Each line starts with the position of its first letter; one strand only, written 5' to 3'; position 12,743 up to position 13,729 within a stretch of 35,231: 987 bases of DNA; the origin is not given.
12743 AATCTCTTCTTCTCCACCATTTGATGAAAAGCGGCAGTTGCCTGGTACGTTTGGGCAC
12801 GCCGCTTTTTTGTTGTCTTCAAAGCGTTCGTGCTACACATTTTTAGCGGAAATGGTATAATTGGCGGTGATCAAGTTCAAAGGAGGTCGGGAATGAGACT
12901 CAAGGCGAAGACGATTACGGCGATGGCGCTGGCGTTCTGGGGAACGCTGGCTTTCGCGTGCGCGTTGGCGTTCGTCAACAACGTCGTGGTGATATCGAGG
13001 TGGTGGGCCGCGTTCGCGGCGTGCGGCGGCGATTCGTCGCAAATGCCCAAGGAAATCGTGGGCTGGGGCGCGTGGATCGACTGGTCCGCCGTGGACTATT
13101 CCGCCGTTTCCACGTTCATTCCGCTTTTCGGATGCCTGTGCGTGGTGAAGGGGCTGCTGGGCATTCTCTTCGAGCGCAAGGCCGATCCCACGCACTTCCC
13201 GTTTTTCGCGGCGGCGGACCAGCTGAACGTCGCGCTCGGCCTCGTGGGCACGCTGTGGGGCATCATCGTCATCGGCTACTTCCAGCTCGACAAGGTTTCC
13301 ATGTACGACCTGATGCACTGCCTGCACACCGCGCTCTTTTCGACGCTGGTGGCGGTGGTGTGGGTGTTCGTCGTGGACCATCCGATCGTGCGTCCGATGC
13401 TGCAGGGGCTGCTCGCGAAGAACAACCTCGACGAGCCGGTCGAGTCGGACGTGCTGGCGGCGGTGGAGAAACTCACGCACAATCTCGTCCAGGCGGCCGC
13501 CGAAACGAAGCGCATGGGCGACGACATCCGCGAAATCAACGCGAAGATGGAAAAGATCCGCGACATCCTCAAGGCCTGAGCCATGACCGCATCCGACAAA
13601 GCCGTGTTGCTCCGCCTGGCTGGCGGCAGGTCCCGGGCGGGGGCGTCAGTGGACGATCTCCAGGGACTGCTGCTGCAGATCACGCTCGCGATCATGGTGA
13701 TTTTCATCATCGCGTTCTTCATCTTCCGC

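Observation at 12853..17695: Orphan MotA/TolQ/ExbB-like + MotB/TolR-like pair heading a tightly coupled five-gene operon with no known motor partner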

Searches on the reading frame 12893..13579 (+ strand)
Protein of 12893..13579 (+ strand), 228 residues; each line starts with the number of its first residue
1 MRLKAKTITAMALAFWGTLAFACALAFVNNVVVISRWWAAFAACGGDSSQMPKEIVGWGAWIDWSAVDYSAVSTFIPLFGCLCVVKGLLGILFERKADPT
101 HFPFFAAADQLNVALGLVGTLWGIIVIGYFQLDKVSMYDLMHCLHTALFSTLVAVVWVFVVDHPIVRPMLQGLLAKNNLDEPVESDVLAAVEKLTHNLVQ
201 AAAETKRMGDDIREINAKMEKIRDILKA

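Call 4: search_protein_families(library=pfam, proteins=[window:12893-13579:+], max_evalue=1)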
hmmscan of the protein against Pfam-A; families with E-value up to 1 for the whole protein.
window:12893-13579:+ (228 aa): 4 families
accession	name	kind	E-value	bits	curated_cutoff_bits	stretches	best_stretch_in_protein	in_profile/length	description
PF01618.21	MotA_ExbB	-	0.0015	18.8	22.9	1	100-156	44-102/127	MotA/TolQ/ExbB proton channel family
PF07168.17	Ureide_permease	-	0.0078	15.4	27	1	105-155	307-355/359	Ureide permease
PF06419.17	COG6_N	-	0.13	12.9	27.4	1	176-227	13-64/114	Conserved oligomeric complex COG6, N-terminal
PF18052.6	Rx_N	-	0.13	12.8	27.7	1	189-227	4-42/93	Rx N-terminal domain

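Call 5: search_protein_families(library=ncbifam, proteins=[window:12893-13579:+], max_evalue=1)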
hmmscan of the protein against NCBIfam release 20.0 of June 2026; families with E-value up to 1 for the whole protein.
window:12893-13579:+ (228 aa): 3 families
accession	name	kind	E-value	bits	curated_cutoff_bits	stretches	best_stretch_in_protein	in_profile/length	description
NF053525.1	thylo_ssr2422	subfamily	0.062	13.8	38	1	177-221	4-48/77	ssr2422 family thylakoid membrane protein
NF008066.0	PRK10801.1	equivalog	0.072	12.5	403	1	98-126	123-151/230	Tol-Pal system protein TolQ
NF033917.0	antiphage_ZorA_4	subfamily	0.12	11.3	500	1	110-170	64-129/413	anti-phage ZorAB system protein ZorA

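Call 7: find_homologous_proteins(query=window:12893-13579:+, max_evalue=0.001)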
Query window:12893-13579:+ (228 aa): 456 proteins with E <= 0.001 among 1016 candidates; the best 120 are listed.
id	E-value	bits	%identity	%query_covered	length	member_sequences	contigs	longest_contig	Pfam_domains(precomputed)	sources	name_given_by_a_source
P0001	2.0e-148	510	100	100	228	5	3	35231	-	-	-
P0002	1.1e-132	459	87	100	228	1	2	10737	-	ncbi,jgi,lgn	-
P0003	1.9e-110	386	75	100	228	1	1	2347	-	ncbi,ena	-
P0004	1.4e-74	269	61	92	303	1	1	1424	-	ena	-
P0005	2.8e-73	264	60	89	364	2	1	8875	-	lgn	-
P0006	6.8e-71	257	57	92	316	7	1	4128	-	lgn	-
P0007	1.6e-70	255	67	73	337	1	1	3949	-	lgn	-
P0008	1.5e-68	249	56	91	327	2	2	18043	-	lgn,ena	-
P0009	2.3e-68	248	54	86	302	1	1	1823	-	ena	-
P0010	4.4e-68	247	57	91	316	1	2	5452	-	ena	-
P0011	7.7e-68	247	57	91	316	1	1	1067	-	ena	-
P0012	8.4e-68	247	57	91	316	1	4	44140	-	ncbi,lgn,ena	-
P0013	8.4e-68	247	57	91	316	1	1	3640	-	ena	-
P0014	3.2e-67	245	57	91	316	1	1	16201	-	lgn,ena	-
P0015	5.1e-67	244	57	91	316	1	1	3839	-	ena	-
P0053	3.3e-63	231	61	79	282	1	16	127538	-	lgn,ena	-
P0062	8.0e-63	230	58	79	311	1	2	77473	-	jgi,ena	-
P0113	1.1e-61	226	56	86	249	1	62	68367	-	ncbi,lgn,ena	-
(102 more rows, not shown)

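Call 9: find_encoding_contigs(protein=P0053, flank=8000, max_places=2)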
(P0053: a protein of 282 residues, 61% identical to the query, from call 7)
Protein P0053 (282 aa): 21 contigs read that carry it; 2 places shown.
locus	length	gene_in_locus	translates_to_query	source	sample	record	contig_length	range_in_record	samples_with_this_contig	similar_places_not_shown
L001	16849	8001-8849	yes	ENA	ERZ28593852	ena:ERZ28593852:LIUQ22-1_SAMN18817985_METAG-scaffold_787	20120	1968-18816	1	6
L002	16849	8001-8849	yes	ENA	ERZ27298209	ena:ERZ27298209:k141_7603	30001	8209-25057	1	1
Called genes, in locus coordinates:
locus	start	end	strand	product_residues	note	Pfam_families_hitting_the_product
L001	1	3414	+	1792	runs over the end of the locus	?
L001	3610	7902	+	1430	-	-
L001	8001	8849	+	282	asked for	-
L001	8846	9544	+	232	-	-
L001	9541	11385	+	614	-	-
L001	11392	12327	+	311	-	-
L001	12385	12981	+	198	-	PF00475:IGPD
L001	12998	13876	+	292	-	PF00701:DHDPS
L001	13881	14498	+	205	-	PF00702:Hydrolase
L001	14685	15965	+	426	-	PF03952:Enolase_N, PF00113:Enolase_C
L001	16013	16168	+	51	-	-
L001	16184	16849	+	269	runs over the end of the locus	PF00005:ABC_tran, PF13304:AAA_21 (faint)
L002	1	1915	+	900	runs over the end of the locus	PF12708:Pect-lyase_RHGA_epim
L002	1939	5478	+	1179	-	PF02837:Glyco_hydro_2_N (weak), PF00703:Glyco_hydro_2, PF02836:Glyco_hydro_2_C (faint), PF07691:PA14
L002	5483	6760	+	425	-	-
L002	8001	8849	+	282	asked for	-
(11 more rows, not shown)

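Call 10: find_encoding_contigs(protein=P0062, flank=8000, max_places=2)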
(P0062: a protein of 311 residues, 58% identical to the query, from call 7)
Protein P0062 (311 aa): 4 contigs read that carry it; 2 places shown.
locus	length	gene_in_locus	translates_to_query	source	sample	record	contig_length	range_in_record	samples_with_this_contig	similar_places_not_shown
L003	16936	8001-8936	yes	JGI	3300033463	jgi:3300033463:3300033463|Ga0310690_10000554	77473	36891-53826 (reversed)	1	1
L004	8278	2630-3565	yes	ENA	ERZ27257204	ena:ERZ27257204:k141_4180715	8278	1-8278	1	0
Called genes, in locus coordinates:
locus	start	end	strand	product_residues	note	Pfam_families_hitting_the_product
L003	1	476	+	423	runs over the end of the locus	PF07690:MFS_1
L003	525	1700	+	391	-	PF10509:GalKase_gal_bdg, PF00288:GHMP_kinases_N, PF08544:GHMP_kinases_C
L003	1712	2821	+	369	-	-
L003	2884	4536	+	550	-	PF13623:SurA_N_2, PF13624:SurA_N_3, PF13145:Rotamase_2 (faint)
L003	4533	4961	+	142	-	PF00692:dUTPase, PF22769:DCD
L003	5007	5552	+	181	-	PF01327:Pep_deformylase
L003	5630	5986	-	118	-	PF02922:CBM_48, PF16561:AMPK1_CBM, PF22058:X25_BaPul_like (weak)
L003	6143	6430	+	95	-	PF04977:DivIC (weak)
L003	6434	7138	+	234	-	-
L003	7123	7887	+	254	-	PF01790:LGT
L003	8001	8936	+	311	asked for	-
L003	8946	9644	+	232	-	-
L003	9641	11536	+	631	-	-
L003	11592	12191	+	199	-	PF00702:Hydrolase, PF12710:HAD (weak)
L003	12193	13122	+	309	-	PF01520:Amidase_3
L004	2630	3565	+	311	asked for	-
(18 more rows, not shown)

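Call 11: find_encoding_contigs(protein=P0113, flank=8000, max_places=2)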
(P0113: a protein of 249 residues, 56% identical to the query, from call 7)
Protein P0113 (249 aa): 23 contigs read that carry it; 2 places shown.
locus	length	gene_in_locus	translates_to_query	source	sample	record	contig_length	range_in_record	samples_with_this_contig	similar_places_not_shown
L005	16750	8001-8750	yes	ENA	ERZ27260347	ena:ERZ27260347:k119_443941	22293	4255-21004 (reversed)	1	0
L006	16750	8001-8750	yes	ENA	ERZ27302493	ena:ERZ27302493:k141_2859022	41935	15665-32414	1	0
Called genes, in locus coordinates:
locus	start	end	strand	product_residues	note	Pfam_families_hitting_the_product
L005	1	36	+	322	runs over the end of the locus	PF02661:Fic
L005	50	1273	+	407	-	PF00171:Aldedh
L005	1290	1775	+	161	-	PF13505:OMP_b-brl (faint)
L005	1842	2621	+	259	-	PF01430:HSP33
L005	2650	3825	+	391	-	PF01168:Ala_racemase_N, PF00842:Ala_racemase_C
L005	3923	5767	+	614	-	PF02518:HATPase_c (weak), PF00204:DNA_gyraseB, PF01751:Toprim, PF00986:DNA_gyraseB_C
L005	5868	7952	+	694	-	PF00521:DNA_topoisoIV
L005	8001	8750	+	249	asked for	-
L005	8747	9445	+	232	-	-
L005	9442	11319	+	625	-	-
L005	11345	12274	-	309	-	PF01479:S4 (weak), PF00849:PseudoU_synth_2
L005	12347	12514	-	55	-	-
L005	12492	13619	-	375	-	-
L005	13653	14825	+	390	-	PF01702:TGT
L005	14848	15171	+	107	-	PF02699:YajC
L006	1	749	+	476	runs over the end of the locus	PF01554:MatE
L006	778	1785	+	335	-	PF04616:Glyco_hydro_43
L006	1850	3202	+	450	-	PF00285:Citrate_synt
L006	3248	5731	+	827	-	PF22666:Glyco_hydro_2_N2, PF17786:Mannosidase_ig (weak), PF17753:Ig_mannosidase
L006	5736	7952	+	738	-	PF00521:DNA_topoisoIV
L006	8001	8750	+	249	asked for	-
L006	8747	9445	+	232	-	-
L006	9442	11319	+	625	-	-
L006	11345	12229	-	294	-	PF00849:PseudoU_synth_2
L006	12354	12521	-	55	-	-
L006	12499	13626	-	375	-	-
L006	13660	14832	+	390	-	PF01702:TGT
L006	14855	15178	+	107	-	PF02699:YajC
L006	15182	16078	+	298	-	PF01476:LysM (weak)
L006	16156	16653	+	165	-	PF01300:Sua5_yciO_yrdC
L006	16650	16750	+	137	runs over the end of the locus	PF01242:PTPS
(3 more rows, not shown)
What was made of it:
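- It is also intact in metagenome loci L001-L006 (calls 9-11).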

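Call 16: search_solved_structures(query=A1, max_evalue=10, show_alignments=3)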
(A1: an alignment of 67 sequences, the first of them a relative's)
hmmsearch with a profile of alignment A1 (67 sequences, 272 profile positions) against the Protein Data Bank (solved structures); distinct sequences matched with E-value up to 10: 46.
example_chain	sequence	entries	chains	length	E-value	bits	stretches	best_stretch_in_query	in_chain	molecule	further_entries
8vlw_A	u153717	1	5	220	0.039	16.7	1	112-149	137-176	Tol-Pal system protein TolQ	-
9avi_A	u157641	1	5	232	0.042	16.6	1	112-149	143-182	Tol-Pal system protein TolQ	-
8odt_A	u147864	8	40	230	0.16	14.6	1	86-123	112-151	Tol-Pal system protein TolQ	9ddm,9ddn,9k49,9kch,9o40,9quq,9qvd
9kpz_A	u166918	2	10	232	0.17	14.6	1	86-123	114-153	Tol-Pal system protein TolQ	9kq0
4xa3_A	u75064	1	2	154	0.33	13.7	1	183-267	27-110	Gp7-MYH7(1361-1425)-Eb1 chimera protein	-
5y70_A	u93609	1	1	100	0.42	13.3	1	181-253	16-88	Kinetoplastid membrane protein 11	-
7f0k_A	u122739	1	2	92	0.89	12.2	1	181-252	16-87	Kinetoplastid membrane protein KMP-11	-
6clz_B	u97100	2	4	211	0.93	12.2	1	198-266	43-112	Apolipoprotein A-I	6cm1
6pts_A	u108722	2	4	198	1.1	11.9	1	200-266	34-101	Apolipoprotein A-I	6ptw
2msc_A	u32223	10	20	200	1.1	11.9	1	200-266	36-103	Apolipoprotein A-I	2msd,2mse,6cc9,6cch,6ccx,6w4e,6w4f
7bqb_A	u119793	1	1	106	1.2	11.9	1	182-248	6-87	NF6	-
1jsd_B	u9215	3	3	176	1.2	11.8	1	180-270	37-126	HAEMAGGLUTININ (HA2 CHAIN)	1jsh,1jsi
4v6m_A0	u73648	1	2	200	1.3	11.7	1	200-266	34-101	Apolipoprotein A-I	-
1av1_A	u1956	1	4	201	1.5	11.5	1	200-266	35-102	APOLIPOPROTEIN A-I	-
3k2s_A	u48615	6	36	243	1.6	11.4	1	200-266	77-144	Apolipoprotein A-I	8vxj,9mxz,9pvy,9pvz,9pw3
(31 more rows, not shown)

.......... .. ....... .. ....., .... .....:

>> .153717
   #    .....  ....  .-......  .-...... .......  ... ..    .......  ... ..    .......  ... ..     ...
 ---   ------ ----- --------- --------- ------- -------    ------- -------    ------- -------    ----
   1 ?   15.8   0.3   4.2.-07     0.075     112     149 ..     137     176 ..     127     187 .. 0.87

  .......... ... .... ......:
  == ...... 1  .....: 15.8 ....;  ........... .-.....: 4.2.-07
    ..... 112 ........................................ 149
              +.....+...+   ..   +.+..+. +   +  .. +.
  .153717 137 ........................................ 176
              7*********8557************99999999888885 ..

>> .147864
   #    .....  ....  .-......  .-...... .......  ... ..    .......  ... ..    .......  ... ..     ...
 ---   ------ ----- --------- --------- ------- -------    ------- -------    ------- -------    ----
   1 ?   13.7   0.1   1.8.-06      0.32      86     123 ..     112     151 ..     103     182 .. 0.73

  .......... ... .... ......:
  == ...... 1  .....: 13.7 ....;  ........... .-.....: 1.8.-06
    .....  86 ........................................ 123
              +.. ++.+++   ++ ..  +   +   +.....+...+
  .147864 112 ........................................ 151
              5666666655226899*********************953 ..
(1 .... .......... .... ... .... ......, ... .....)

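Call 27: find_related_loci(query=A1, collection=genome_contigs, flank=6000)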
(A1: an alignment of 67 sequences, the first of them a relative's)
Query A1 (228 aa) in genome_contigs; peptide patterns used: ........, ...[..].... (x = any residue, [..] = any of these).
78 stretches matched a pattern; 58 encode a relative of the query (tblastn E <= 1e-3); 58 distinct loci.
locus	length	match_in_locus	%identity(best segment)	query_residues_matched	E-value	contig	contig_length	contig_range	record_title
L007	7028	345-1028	87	1-228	2e-137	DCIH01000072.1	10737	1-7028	MAG TPA_asm: Verrucomicrobia bacterium UBA1731 UBA1731_contig_58943, whole genome shotgun sequence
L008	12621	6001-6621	57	15-221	5e-72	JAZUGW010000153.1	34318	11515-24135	MAG: Kiritimatiellia bacterium isolate T1900045282_TH20190052.MAGScoT_cleanbin_000029 SGB_5952_k141_1714516, whole genom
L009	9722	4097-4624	61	23-198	1e-68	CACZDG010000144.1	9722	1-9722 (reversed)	uncultured bacterium isolate RUG12514 genome assembly, contig: RUG12514_asm_144, whole genome shotgun sequence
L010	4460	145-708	56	16-204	4e-68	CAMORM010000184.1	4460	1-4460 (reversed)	MAG: uncultured Verrucomicrobia bacterium isolate SRR873601_bin.173_metaWRAP_v1.3_MAG genome assembly, contig: NODE_6712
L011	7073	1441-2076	52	25-224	4e-67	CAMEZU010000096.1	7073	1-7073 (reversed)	MAG: uncultured Verrucomicrobia bacterium isolate SRR11489758_bin.5_metaWRAP_v1.3_MAG genome assembly, contig: ERZ114667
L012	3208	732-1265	58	25-202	3e-67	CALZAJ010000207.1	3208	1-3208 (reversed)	MAG: uncultured Verrucomicrobia bacterium isolate SRR14474043_bin.8_metaWRAP_v1.3_MAG genome assembly, contig: ERZ942390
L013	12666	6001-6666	51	8-221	4e-66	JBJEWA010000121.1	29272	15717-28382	MAG: Kiritimatiellia bacterium isolate LOHA43_bin.016 NODE_739_length_29272_cov_7.573639, whole genome shotgun sequence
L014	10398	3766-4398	52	29-227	2e-66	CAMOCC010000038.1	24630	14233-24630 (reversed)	MAG: uncultured Verrucomicrobia bacterium isolate SRR873601_bin.89_metaWRAP_v1.3_MAG genome assembly, contig: NODE_5122_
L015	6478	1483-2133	50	1-221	1e-65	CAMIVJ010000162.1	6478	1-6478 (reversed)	MAG: uncultured bacterium isolate SRR12081293_bin.97_metaWRAP_v1.3_MAG genome assembly, contig: ERZ12289773.21096, whole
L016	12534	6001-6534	59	25-202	1e-65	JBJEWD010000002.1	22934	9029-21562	MAG: Kiritimatiellia bacterium isolate LOHA06_bin.047 NODE_1119_length_22934_cov_21.055859, whole genome shotgun sequenc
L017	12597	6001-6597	54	23-224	1e-65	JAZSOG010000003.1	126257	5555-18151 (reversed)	MAG: Kiritimatiellia bacterium isolate T1900044549_TS20190015.MAGScoT_cleanbin_000036 SGB_192_k141_3543800, whole genome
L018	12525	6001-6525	59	28-202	1e-65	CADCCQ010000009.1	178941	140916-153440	uncultured bacterium isolate RUG14528 genome assembly, contig: RUG14528_asm_9, whole genome shotgun sequence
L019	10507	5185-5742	56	29-214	5e-65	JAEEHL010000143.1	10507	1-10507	MAG: Verrucomicrobia bacterium isolate Tb.RUG.121 k141_7725820_flag=1_multi=10.0000_len=10507, whole genome shotgun sequ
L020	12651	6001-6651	50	1-221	2e-65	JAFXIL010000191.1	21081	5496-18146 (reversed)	MAG: Kiritimatiellae bacterium isolate RGIG6444 Sheep_Rectum.Co__c3478927, whole genome shotgun sequence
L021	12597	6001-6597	54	23-220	5e-65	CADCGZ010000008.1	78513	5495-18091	uncultured bacterium isolate RUG14632 genome assembly, contig: RUG14632_asm_8, whole genome shotgun sequence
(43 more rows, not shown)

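Call 29: predict_structure(alignment_id=A1)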
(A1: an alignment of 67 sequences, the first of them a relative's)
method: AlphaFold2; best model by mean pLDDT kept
length: 228 residues; sequences in the alignment: 67
mean_pLDDT: 85.4   pTM: 0.66
mean pLDDT of the five models: 85.4, 84.4, 84.2, 83.6, 81.7
residues with pLDDT >= 90: 83; 70-90: 123; 50-70: 22; < 50: 0
segments of 3 or more residues with pLDDT < 50: none
pLDDT, mean of each block of 10 residues (from residue 1): 81 93 91 89 87 75 62 91 93 87 88 92 90 87 89 93 92 88 60 82 84 85 84
secondary structure, 60 per line:
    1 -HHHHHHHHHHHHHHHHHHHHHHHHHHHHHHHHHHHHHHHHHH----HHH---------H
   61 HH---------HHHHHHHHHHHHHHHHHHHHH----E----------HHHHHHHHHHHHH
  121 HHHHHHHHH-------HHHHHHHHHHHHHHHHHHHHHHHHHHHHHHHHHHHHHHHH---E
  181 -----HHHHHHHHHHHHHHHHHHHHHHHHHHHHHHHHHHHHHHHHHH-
elements in order: H2-43 H72-92 H108-129 H137-176 H186-227
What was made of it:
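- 12893..13579 (+): Gene 1 (A subunit), 228 aa. It has four TM helices, a conserved 38-aa periplasmic loop and a short C-terminal cytoplasmic helix. It is a divergent MotA/ExbB/TolQ homologue. AF2 pLDDT is 85 (call 29).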

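Call 33: fold_search(model_id=the predicted structure, library=pdb)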
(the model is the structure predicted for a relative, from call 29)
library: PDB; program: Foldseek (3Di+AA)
matches with E <= 10: 355; with E <= 0.001: 0
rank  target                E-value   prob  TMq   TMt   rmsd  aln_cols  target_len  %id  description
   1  9ddo_B                1.6e-02  0.75  0.20  0.20  27.3       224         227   15  E. coli TonB-ExbBD TonB bound to ExbB chain C (released 2025-07-09)
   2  5sv0_F                3.2e-02  0.85  0.26  0.26  28.5       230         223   13  Structure of the ExbB/ExbD complex from E. coli at pH 7.0 (released 2016-09-28)
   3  6ye4_A                5.9e-02  0.51  0.20  0.19  27.7       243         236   16  Structure of ExbB pentamer from Serratia marcescens by single particle cryo electron microscopy (released 2021-03-31)
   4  9ddo_A                7.5e-02  0.51  0.22  0.23  27.5       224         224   15  E. coli TonB-ExbBD TonB bound to ExbB chain C (released 2025-07-09)
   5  5sv1_J                1.2e-01  0.30  0.20  0.21  28.7       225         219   14  Structure of the ExbB/ExbD complex from E. coli at pH 4.5 (released 2016-09-28)
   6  5sv0_I                1.2e-01  0.57  0.26  0.26  28.7       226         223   12  Structure of the ExbB/ExbD complex from E. coli at pH 7.0 (released 2016-09-28)
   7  9kq0_C                1.3e-01  0.57  0.26  0.26  27.4       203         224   14  Structure of TolQRA complex at pH 8.0 from E.coli (released 2026-03-04)
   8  9k49_B                1.3e-01  0.33  0.22  0.23  27.2       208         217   16  Cryo-EM structure of inner membrane TolQRA complex in CYMAL-6-Neopentyl Glycol detergent micelles (released 2025-07-09)
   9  8brd_B                1.4e-01  0.54  0.24  0.23  26.4       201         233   18  Mechanisms of ion selectivity and rotor coupling in the bacterial flagellar sodium-driven stator unit (released 2023-06-14)
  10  8vlw_A                1.5e-01  0.41  0.23  0.23  27.8       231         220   15  TolQ-TolR inner membrane protein complex from Acinetobacter baumannii (released 2025-01-15)
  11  6tyi_A                1.7e-01  0.21  0.18  0.19  26.4       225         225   16  ExbB-ExbD complex in MSP1E3D1 nanodisc (released 2019-10-16)
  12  5sv1_C                1.9e-01  0.41  0.23  0.24  27.5       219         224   14  Structure of the ExbB/ExbD complex from E. coli at pH 4.5 (released 2016-09-28)
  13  5sv0_G                2.1e-01  0.20  0.19  0.19  26.4       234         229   13  Structure of the ExbB/ExbD complex from E. coli at pH 7.0 (released 2016-09-28)
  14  2q13                  2.3e-01  0.25  0.20  0.13  30.6       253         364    6  Crystal structure of BAR-PH domain of APPL1 (released 2007-08-14)
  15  5sv0_E                2.3e-01  0.21  0.19  0.20  29.2       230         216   14  Structure of the ExbB/ExbD complex from E. coli at pH 7.0 (released 2016-09-28)
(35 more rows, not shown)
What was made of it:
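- Closest known: MotA-MotB and PomA-PomB. Same: PomA and MotA chains are among the Foldseek hits (call 33).
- The top 13 Foldseek hits are ExbB, TolQ and PomA (call 33). All Foldseek hits are non-significant (E at least 0.016, TM 0.2-0.26, call 33).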

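Call 48: search_protein_families(library=padloc, proteins=[window:12893-13579:+], max_evalue=1)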
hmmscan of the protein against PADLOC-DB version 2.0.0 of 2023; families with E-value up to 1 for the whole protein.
window:12893-13579:+ (228 aa): 3 families
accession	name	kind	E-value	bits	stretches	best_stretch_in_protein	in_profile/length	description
PDLC00638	ZorA2|ZorA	-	0.0012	15.7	1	98-161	39-105/545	MotA/ExbB/TolQ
PDLC00635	ZorA2|ZorA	-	0.0016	15.5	1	114-219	55-173/505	MotA/ExbB/TolQ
PDLC00640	ZorA2|ZorA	-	0.0035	14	1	100-161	40-104/590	MotA/ExbB/TolQ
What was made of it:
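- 12893..13579 (+): Window protein alone: Pfam PF01618 E 1.5e-3, 18.8 bits, below the 22.9-bit cut-off (call 4); PADLOC ZorA 1.2e-3 (call 48).
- Independent weak hits all name the same superfamily: Pfam 1.5e-3 (call 4), PADLOC ZorA 1.2e-3 (call 48), and a PDB profile search whose four best hits are TolQ (call 16).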

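Call 52: search_protein_families(library=pfam, alignment_id=A5, max_evalue=0.01)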
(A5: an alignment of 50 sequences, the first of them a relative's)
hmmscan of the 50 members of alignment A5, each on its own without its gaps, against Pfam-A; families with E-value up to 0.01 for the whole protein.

A. member 1, P0001 (228 aa): 2 families
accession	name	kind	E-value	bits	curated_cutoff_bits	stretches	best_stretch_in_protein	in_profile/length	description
PF01618.21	MotA_ExbB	-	0.0015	18.8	22.9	1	100-156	44-102/127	MotA/TolQ/ExbB proton channel family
PF07168.17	Ureide_permease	-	0.0078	15.4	27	0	105-155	307-355/359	Ureide permease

B. families by the number of members that match (of 50 scanned): 61 families (the first 25 are shown)
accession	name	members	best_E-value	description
PF01618.21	MotA_ExbB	38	6.8e-10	MotA/TolQ/ExbB proton channel family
PF04513.17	Baculo_PEP_C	7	0.00019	Baculovirus polyhedron envelope protein, PEP, C terminus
PF01442.23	Apolipoprotein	3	3.3e-05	Apolipoprotein A1/A4/E domain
PF23991.1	DUF7310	3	0.00017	Coiled-coil region of unknown function (DUF7310)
PF07889.17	DUF1664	3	0.00052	Protein of unknown function (DUF1664)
PF05531.17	NPV_P10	3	0.00096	Nucleopolyhedrovirus P10 protein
PF06009.19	Laminin_II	3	0.001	Laminin Domain II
PF06103.16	DUF948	3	0.0012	Bacterial protein of unknown function (DUF948)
PF07168.17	Ureide_permease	2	2.7e-11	Ureide permease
PF06160.17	EzrA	2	0.00038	Septation ring formation regulator, EzrA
PF04108.17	ATG17_like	2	0.0014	Autophagy protein ATG17-like domain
PF16331.10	TolA_bind_tri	2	0.0015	TolA binding protein trimerisation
PF01601.21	CoV_S2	2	0.0025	Coronavirus spike glycoprotein S2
PF08614.16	ATG16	2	0.0034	Autophagy protein 16 (ATG16)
PF11559.13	ADIP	2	0.0056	Afadin- and alpha -actinin-Binding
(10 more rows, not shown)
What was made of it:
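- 12893..13579 (+): 38 of 50 relatives hit PF01618 (call 52).
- On MotA/ExbB/TolQ superfamily (Pfam PF01618): 38 of 50 distant relatives hit PF01618, the best at 6.8e-10 (call 52).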
